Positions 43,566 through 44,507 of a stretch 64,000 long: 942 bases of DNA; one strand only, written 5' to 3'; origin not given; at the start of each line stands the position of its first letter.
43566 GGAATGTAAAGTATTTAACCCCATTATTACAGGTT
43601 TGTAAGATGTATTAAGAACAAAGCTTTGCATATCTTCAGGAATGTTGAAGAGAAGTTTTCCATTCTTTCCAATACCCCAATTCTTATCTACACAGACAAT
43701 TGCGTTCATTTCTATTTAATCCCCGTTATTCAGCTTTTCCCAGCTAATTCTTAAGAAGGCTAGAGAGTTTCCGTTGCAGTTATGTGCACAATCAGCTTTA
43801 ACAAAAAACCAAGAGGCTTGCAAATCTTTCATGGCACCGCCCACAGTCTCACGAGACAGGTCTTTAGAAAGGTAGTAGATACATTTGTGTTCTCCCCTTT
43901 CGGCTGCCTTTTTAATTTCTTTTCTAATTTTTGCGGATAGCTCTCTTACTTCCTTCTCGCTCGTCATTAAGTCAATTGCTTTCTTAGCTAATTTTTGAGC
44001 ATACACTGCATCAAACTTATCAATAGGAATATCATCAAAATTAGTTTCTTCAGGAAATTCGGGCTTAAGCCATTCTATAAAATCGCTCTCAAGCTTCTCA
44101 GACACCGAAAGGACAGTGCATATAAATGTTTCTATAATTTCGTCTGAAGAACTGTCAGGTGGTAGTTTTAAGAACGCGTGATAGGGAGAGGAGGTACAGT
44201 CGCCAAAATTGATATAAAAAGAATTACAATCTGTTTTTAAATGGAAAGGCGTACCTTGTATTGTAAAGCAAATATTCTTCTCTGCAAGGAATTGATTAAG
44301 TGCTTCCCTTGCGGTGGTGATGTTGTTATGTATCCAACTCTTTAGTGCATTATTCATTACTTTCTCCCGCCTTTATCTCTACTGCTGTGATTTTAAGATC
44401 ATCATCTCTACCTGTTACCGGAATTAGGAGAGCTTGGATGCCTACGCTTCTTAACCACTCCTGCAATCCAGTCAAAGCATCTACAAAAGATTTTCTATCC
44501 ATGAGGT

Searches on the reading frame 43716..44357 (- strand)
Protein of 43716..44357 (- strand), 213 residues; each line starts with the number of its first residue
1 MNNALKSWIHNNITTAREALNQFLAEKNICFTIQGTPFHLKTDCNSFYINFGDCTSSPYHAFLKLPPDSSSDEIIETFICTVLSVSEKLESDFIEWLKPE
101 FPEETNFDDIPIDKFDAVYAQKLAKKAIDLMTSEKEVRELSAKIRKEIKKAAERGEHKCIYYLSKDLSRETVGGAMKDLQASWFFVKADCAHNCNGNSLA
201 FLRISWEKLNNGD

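Call 5: search_protein_families(library=pfam, proteins=[window:43716-44357:-], max_evalue=0.01)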
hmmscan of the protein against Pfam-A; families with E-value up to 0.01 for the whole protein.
window:43716-44357:- (213 aa): 0 families

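Call 23: find_related_loci(query=window:43716-44357:-, collection=viral_contigs, flank=8000)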
Query window:43716-44357:- (213 aa) in viral_contigs; peptide patterns used: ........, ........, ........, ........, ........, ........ (x = any residue, [..] = any of these).
7 stretches matched a pattern, but none encodes a relative of the query by tblastn (E <= 1e-3).

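Call 36: find_homologous_proteins(query=window:43716-44357:-)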
Query window:43716-44357:- (213 aa): 5 proteins with E <= 0.001 among 377 candidates.
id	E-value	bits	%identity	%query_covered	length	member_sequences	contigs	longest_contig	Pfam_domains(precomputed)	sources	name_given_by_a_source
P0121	2.0e-141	487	100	100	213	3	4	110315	-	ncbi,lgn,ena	-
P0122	5.4e-113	394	82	100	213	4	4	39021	-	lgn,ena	-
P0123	3.9e-110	384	82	100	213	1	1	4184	-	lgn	-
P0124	2.3e-95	336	72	99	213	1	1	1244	-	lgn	-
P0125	1.2e-77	278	62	100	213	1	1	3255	-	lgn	-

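Call 37: find_encoding_contigs(protein=P0122, flank=8000, max_places=6)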
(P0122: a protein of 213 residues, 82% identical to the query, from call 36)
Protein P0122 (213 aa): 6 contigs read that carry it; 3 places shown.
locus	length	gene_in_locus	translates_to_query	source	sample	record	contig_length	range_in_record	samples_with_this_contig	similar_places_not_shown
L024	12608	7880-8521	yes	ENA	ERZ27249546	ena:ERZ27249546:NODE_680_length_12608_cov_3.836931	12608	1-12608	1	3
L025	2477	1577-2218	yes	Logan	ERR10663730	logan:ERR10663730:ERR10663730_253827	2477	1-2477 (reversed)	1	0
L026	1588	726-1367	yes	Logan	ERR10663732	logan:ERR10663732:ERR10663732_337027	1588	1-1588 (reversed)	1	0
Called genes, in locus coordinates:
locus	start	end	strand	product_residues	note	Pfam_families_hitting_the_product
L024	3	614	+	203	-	?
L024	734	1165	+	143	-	-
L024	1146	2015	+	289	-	PF00149:Metallophos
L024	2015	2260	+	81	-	-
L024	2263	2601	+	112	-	-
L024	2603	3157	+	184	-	PF13521:AAA_28 (weak)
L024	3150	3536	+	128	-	-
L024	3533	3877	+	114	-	-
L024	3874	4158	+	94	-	-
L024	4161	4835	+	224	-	PF01327:Pep_deformylase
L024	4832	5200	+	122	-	-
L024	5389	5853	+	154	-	-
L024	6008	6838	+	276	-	PF00303:Thymidylat_synt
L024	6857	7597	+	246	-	PF01555:N6_N4_Mtase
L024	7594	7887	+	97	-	-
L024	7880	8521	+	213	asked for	-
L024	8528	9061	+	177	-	PF00186:DHFR_1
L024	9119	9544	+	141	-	-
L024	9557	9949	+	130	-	-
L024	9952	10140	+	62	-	-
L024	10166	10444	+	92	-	-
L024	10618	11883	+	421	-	PF18454:Mtd_N (weak)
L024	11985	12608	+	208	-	?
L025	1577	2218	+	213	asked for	-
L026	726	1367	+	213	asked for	-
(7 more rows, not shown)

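Call 38: find_encoding_contigs(protein=P0123, flank=8000, max_places=4)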
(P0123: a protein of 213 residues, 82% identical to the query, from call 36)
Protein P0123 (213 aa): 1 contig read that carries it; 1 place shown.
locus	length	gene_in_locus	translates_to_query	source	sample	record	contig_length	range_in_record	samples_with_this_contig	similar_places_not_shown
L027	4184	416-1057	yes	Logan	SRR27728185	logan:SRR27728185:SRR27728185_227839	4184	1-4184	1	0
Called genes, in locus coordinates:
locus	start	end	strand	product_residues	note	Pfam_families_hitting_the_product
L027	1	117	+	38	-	?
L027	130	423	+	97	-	-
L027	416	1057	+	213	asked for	-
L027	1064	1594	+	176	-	PF00186:DHFR_1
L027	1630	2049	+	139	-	-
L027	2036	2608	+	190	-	-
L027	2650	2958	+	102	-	-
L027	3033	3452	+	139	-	-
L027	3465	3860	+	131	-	-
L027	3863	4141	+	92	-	-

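Call 39: find_encoding_contigs(protein=P0125, flank=8000, max_places=4)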
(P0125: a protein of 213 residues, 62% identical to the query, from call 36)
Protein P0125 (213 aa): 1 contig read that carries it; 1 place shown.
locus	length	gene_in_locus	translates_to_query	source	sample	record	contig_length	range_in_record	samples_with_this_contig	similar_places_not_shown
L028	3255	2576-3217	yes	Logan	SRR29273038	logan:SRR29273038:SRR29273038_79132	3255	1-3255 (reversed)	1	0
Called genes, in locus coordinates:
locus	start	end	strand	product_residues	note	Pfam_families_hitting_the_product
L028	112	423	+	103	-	-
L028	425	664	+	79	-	-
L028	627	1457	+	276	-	PF00303:Thymidylat_synt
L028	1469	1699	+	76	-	-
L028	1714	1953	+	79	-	-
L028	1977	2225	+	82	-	-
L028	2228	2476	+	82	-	-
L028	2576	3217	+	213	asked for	-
